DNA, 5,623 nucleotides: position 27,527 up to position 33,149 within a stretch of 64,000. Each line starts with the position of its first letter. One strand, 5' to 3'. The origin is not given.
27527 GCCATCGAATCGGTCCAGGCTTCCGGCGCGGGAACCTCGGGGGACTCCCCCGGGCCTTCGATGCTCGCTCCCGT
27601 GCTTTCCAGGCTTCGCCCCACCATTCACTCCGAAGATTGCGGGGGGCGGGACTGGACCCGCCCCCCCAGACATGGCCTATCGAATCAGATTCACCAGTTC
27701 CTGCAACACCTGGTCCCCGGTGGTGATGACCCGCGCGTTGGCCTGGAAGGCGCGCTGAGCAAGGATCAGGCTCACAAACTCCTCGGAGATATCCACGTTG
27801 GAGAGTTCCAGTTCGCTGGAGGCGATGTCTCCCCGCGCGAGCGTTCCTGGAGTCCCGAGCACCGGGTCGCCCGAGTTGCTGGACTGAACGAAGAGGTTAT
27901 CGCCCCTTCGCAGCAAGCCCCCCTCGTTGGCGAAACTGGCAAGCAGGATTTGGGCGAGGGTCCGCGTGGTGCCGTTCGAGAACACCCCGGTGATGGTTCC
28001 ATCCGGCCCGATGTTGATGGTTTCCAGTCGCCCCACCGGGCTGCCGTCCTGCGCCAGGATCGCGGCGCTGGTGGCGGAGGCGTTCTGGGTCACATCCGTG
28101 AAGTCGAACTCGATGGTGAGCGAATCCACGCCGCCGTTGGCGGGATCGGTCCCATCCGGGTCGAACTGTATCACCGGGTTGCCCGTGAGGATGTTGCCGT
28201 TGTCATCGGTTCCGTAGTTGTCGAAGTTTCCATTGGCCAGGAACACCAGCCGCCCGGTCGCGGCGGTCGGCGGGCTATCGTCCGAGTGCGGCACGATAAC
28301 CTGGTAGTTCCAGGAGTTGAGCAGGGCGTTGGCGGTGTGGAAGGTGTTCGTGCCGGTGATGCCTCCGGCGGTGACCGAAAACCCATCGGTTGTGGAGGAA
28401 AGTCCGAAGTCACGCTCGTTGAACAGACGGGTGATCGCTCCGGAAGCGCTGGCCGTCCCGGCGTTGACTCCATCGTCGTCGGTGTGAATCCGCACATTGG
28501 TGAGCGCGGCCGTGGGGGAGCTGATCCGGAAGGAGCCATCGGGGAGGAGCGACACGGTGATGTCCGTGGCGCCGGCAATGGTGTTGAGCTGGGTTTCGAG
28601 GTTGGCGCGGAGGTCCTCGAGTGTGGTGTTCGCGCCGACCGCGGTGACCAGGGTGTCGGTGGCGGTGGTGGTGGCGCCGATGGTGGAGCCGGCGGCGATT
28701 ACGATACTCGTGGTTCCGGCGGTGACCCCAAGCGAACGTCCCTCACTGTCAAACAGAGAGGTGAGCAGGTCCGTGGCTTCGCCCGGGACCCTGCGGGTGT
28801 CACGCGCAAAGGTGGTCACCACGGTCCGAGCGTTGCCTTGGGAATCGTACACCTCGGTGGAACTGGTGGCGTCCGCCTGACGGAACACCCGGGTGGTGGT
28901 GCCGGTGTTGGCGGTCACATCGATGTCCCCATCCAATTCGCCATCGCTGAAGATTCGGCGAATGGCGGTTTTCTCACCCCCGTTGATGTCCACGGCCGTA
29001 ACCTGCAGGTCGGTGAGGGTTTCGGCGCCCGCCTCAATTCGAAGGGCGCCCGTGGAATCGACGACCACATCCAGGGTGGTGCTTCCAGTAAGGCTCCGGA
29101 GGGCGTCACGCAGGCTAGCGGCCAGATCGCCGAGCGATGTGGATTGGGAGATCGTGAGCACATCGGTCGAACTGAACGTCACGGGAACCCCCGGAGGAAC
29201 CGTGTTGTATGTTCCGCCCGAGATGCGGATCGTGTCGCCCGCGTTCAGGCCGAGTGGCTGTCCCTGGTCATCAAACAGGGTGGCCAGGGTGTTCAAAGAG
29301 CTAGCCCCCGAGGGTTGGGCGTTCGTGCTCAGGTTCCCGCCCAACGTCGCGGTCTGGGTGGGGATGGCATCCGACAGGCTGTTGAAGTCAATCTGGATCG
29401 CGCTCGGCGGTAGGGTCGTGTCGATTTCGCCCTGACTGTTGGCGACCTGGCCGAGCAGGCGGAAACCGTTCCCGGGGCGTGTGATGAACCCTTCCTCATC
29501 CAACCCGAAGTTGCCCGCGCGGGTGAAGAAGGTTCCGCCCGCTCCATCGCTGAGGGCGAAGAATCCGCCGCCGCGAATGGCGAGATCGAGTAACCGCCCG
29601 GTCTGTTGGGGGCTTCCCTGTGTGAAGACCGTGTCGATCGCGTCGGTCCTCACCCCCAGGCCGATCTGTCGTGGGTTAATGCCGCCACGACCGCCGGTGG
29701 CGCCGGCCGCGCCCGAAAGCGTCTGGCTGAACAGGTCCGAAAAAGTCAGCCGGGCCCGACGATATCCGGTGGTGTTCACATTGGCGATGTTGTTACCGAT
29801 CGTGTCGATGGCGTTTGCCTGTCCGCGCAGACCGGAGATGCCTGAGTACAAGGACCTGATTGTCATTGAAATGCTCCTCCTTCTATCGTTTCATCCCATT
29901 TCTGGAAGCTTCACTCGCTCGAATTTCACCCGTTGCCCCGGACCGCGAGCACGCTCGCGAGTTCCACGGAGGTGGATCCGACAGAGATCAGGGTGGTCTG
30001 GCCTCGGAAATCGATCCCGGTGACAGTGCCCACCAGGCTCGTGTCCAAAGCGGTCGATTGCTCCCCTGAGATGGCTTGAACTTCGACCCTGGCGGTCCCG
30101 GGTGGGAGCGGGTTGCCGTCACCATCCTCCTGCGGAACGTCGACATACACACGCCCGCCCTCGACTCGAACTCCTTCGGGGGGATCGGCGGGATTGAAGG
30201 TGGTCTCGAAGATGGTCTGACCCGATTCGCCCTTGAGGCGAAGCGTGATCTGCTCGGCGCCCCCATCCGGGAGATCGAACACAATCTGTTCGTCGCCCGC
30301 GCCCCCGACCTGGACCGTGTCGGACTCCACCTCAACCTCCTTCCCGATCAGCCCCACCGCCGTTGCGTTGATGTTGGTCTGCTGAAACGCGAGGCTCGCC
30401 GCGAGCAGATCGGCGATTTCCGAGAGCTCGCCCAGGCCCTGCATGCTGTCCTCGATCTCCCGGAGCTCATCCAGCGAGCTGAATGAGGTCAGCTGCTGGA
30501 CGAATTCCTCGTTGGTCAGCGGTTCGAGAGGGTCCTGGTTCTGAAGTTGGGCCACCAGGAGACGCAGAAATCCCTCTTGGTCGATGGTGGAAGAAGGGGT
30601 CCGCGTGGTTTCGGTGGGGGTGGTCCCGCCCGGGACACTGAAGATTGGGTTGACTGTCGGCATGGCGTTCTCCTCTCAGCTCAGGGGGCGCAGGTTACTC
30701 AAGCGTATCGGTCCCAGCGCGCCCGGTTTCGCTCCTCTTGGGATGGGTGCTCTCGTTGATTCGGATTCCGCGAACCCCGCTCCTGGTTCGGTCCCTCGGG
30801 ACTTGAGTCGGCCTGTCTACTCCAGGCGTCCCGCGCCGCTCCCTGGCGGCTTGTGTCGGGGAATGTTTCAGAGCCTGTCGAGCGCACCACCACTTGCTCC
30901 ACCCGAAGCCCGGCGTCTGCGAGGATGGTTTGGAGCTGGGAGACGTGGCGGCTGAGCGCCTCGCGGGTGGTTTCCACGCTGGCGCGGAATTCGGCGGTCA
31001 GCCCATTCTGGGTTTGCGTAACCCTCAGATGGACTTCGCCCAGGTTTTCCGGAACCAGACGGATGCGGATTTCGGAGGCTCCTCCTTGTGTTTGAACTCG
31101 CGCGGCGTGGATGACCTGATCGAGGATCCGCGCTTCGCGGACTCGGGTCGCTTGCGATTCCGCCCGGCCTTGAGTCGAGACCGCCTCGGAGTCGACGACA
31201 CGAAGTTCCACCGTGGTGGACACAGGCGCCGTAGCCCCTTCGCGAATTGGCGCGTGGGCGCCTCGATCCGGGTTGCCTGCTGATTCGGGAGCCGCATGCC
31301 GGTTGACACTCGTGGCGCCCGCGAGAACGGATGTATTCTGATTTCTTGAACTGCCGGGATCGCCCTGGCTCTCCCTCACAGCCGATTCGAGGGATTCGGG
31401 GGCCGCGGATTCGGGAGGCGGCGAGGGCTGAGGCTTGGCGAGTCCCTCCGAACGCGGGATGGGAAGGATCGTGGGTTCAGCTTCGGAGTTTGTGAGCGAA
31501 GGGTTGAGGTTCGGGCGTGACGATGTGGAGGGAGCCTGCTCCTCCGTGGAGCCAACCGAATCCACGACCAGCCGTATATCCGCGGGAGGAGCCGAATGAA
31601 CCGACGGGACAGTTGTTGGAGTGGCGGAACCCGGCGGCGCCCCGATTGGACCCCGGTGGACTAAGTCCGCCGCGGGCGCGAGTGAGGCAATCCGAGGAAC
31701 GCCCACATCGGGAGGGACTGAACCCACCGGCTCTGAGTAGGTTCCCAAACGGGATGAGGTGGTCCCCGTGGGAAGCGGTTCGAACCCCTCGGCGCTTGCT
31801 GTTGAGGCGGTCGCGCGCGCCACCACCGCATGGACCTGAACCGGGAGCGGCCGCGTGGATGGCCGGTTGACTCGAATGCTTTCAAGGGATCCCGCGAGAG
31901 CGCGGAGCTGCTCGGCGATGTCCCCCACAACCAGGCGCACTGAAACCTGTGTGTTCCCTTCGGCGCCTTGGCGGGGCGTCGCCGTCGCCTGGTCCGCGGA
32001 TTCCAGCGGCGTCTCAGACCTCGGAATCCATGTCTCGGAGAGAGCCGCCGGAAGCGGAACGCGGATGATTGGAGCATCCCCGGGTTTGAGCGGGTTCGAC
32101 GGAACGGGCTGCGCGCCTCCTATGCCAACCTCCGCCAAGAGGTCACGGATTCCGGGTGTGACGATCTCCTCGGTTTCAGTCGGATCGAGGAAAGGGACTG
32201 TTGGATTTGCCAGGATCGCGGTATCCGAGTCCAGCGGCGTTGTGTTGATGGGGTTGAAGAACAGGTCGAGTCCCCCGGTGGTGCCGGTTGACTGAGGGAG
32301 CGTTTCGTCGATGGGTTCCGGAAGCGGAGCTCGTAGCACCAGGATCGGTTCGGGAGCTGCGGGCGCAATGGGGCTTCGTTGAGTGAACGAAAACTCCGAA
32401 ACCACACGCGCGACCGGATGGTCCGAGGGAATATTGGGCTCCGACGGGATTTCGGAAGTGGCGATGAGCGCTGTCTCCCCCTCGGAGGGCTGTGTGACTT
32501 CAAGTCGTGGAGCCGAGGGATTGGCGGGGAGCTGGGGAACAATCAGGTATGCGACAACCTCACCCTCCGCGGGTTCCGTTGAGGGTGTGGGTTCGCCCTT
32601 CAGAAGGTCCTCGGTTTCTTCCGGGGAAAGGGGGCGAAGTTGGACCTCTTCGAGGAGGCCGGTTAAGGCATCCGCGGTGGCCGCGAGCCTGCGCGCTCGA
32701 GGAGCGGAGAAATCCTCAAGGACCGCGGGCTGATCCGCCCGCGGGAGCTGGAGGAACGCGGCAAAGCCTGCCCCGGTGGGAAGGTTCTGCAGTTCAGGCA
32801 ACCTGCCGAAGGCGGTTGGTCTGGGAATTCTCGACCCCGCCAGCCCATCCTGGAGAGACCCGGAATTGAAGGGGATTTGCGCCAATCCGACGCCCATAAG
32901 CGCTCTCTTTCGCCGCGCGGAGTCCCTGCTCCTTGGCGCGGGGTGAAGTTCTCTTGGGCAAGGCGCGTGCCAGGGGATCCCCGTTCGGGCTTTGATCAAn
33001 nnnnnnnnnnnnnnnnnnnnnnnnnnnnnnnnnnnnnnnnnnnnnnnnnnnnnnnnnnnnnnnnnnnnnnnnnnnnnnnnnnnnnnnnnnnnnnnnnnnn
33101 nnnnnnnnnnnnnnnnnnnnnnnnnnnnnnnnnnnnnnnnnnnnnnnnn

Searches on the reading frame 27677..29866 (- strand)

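Call 38: search_protein_families(library=pfam, proteins=[window:27677-29866:-], max_evalue=0.001)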
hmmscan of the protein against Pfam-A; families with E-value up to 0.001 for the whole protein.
window:27677-29866:- (729 aa): 4 families
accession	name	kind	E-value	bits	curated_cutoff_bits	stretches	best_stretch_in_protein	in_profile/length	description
PF06429.18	Flg_bbr_C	-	1.2e-14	53.9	23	1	685-727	4-46/46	Flagellar basal body rod FlgEFG protein C-terminal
PF00460.25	Flg_bb_rod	-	2.9e-10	40.3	20.7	1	6-36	1-31/31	Flagella basal body rod protein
PF07559.19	FlgE_D2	-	3.6e-09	37.7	22.7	1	516-608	49-141/142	Flagellar basal body protein FlaE D2 domain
PF22692.1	LlgE_F_G_D1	-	4.3e-09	36.8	27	1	96-159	1-54/64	Flagellar hook protein FlgE/F/G D1 domain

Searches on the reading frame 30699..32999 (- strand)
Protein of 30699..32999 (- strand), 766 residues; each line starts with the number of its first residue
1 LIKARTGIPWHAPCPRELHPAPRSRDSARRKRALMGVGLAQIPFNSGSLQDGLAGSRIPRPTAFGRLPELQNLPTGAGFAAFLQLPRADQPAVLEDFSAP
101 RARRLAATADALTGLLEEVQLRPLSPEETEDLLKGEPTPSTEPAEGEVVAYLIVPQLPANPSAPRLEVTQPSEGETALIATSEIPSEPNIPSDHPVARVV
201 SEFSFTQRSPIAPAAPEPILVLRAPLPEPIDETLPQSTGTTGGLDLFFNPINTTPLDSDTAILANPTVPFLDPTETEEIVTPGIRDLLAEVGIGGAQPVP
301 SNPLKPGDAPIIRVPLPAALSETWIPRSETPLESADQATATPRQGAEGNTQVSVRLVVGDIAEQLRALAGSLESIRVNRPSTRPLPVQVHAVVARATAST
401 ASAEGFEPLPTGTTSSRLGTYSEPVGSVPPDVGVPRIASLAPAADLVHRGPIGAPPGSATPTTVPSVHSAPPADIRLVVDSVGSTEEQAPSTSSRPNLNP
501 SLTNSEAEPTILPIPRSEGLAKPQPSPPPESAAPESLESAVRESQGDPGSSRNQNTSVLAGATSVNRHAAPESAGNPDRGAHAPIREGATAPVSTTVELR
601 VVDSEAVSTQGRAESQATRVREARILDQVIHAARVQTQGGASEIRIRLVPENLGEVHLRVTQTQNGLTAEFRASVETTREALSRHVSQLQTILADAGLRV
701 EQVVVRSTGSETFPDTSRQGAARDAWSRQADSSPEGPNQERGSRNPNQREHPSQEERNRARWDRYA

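Call 38: search_protein_families(library=pfam, proteins=[window:30699-32999:-], max_evalue=0.001)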
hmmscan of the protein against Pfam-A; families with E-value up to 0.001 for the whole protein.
window:30699-32999:- (766 aa): 2 families
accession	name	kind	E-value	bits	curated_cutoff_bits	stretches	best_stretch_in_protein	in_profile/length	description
PF02120.21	Flg_hook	-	1.2e-17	63.9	29.8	1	633-711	4-82/85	Flagellar hook-length control protein FliK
PF09483.15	HpaP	-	0.0009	19.8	23.8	0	636-703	18-85/90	Type III secretion protein (HpaP)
